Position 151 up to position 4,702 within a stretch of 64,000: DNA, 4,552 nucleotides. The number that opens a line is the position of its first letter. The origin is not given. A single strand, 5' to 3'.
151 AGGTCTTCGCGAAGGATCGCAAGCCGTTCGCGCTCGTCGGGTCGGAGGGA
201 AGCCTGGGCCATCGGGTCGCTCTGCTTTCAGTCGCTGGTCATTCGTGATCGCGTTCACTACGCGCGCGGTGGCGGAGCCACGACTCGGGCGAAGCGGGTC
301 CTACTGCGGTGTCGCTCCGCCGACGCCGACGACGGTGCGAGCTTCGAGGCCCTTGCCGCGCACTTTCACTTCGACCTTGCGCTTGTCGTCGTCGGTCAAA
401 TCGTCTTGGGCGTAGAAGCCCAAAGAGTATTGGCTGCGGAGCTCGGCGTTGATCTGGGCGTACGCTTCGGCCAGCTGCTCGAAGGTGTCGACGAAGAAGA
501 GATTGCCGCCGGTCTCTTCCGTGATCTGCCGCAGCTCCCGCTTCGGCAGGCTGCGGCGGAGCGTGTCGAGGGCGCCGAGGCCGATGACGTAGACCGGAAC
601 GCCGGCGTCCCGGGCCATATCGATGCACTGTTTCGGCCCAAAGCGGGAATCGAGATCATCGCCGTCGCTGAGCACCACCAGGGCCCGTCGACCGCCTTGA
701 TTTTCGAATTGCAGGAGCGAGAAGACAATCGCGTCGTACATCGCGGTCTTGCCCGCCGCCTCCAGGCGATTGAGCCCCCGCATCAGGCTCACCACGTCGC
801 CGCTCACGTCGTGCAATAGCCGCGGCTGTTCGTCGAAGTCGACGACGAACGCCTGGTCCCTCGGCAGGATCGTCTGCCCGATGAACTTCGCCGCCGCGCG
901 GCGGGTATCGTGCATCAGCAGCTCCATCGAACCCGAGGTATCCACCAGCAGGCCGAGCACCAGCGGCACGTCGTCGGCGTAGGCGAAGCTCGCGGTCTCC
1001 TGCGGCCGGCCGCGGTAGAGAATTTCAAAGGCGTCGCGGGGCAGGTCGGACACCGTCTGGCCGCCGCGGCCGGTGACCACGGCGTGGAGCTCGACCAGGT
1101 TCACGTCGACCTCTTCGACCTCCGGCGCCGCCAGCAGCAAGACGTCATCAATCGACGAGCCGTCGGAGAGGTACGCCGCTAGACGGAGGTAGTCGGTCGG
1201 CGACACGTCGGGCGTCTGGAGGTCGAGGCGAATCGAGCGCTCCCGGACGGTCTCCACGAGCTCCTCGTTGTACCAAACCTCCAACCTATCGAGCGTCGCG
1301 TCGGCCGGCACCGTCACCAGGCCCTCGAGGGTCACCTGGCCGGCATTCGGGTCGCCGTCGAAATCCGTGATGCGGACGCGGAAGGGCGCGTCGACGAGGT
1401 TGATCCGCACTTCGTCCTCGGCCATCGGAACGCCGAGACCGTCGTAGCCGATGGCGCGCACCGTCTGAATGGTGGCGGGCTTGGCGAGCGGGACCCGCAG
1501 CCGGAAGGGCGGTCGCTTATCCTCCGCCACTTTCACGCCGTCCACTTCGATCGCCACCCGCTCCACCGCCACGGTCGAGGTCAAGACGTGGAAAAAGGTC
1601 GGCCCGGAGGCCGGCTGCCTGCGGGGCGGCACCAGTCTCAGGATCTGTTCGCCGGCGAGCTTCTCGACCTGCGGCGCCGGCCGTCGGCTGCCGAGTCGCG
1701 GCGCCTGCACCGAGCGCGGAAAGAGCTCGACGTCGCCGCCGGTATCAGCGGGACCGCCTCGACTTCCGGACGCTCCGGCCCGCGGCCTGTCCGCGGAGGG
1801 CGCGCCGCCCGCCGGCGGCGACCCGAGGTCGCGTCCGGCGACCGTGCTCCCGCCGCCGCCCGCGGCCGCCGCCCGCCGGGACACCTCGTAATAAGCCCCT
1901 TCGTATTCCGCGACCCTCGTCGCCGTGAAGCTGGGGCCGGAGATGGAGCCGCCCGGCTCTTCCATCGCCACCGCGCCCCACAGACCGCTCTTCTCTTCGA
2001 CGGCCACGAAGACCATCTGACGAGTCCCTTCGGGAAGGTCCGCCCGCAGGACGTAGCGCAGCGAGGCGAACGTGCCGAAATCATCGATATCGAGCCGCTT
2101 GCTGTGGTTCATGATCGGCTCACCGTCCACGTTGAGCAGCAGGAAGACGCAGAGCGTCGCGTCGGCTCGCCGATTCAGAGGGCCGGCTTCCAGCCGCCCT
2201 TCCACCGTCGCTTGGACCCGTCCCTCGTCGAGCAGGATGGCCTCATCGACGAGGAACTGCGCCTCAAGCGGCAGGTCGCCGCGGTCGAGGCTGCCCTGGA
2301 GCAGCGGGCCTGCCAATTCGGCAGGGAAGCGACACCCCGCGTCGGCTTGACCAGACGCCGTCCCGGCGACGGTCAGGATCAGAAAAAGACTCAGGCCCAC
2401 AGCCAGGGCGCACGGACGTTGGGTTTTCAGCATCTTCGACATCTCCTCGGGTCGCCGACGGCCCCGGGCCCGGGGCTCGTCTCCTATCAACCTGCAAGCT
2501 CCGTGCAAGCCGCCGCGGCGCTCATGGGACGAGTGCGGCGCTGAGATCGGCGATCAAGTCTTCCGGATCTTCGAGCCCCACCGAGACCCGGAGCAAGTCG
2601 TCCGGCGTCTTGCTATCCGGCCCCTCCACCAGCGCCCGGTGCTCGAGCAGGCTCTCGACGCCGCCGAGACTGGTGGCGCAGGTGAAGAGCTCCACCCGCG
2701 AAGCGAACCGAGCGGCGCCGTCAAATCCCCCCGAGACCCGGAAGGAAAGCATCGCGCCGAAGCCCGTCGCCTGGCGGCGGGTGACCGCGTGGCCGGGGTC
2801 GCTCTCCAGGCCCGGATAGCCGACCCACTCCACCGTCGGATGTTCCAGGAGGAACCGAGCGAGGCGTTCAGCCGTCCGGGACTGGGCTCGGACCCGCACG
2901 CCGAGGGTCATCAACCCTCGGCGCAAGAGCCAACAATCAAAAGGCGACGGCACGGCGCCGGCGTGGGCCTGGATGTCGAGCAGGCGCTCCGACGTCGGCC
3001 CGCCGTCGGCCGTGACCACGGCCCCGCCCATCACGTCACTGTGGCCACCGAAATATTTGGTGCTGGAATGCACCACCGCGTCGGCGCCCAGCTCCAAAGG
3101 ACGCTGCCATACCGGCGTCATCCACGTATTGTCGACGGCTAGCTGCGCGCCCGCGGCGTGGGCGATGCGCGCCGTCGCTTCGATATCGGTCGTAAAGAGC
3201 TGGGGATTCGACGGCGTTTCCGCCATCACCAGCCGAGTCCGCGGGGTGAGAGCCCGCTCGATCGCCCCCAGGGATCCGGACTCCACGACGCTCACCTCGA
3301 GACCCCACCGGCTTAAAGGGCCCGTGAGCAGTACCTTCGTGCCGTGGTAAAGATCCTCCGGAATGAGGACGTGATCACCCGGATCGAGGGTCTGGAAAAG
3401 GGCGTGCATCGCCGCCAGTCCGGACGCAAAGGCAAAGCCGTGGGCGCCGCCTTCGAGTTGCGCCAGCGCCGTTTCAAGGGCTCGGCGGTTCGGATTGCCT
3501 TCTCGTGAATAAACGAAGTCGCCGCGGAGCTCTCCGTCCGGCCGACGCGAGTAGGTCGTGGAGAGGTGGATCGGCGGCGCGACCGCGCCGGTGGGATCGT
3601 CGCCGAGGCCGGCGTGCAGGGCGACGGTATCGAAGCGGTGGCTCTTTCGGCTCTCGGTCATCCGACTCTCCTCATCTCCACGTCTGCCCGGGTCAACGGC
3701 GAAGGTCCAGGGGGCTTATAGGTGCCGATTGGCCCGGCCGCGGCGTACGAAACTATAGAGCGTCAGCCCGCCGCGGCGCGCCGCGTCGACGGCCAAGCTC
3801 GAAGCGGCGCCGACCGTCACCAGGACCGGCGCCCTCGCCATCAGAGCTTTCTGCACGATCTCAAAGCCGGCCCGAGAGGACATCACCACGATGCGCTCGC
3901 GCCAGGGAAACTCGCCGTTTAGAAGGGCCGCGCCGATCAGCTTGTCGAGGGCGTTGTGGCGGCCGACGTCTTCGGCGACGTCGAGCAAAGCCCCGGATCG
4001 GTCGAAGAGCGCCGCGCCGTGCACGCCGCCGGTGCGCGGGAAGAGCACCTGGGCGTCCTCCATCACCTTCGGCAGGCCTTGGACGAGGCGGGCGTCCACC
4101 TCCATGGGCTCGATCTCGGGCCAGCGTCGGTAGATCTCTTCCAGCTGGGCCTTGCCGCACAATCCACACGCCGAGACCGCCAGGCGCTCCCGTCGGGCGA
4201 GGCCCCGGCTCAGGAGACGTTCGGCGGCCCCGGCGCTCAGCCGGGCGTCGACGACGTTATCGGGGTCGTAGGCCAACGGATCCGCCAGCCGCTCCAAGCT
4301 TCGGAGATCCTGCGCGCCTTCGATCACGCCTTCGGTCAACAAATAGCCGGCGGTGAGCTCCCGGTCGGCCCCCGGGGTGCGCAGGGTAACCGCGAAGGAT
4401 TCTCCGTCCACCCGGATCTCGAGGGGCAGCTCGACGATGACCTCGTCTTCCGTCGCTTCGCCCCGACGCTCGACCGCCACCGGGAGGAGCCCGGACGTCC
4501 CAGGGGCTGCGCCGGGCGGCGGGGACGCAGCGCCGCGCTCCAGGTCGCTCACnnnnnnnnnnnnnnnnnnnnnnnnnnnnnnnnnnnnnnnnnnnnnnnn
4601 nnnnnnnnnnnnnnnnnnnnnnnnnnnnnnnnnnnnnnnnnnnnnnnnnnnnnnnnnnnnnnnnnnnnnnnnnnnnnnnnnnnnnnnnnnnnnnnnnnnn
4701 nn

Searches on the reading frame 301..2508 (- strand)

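Call 27: search_protein_families(library=pfam, proteins=[window:301-2508:-], max_evalue=0.00001)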
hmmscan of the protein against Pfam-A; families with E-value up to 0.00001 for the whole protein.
window:301-2508:- (735 aa): 2 families
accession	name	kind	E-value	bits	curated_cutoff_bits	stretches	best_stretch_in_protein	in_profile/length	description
PF13519.12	VWA_2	-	6.4e-11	43.3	27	1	520-616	3-106/107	von Willebrand factor type A domain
PF00092.34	VWA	-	7.2e-11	43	23.8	1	520-684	4-173/174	von Willebrand factor type A domain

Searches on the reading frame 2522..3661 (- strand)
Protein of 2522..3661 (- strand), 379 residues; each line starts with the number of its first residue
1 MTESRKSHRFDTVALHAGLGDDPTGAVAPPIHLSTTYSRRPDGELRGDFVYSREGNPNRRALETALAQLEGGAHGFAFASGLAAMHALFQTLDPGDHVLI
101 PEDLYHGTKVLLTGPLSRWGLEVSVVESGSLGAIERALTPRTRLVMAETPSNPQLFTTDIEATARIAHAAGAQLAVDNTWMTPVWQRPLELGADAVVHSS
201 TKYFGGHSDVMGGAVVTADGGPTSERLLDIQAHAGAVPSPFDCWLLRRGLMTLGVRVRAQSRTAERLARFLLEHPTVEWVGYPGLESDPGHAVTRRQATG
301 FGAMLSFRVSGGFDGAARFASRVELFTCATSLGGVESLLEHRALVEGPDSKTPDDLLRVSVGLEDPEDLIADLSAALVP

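Call 27: search_protein_families(library=pfam, proteins=[window:2522-3661:-], max_evalue=0.00001)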
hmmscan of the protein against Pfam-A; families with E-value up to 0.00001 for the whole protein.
window:2522-3661:- (379 aa): 1 family
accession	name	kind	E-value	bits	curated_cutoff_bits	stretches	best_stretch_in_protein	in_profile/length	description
PF01053.26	Cys_Met_Meta_PP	-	1.6e-120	402.6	27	1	11-377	1-380/381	Cys/Met metabolism PLP-dependent enzyme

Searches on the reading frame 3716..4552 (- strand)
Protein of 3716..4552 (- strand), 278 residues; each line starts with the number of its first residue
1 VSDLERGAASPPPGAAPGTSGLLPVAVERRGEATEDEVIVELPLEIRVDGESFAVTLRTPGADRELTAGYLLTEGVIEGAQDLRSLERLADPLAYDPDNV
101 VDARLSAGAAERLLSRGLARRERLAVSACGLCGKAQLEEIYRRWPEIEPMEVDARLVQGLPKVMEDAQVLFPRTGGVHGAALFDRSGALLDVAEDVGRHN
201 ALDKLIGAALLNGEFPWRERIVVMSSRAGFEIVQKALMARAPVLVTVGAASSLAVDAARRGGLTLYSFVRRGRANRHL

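Call 27: search_protein_families(library=pfam, proteins=[window:3716-4552:-], max_evalue=0.00001)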
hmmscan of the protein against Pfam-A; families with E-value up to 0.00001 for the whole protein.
window:3716-4552:- (278 aa): 1 family
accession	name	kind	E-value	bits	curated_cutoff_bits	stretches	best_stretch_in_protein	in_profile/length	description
PF02634.21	FdhD-NarQ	-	3.7e-57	194.2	27.2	1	40-275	2-228/237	FdhD/NarQ family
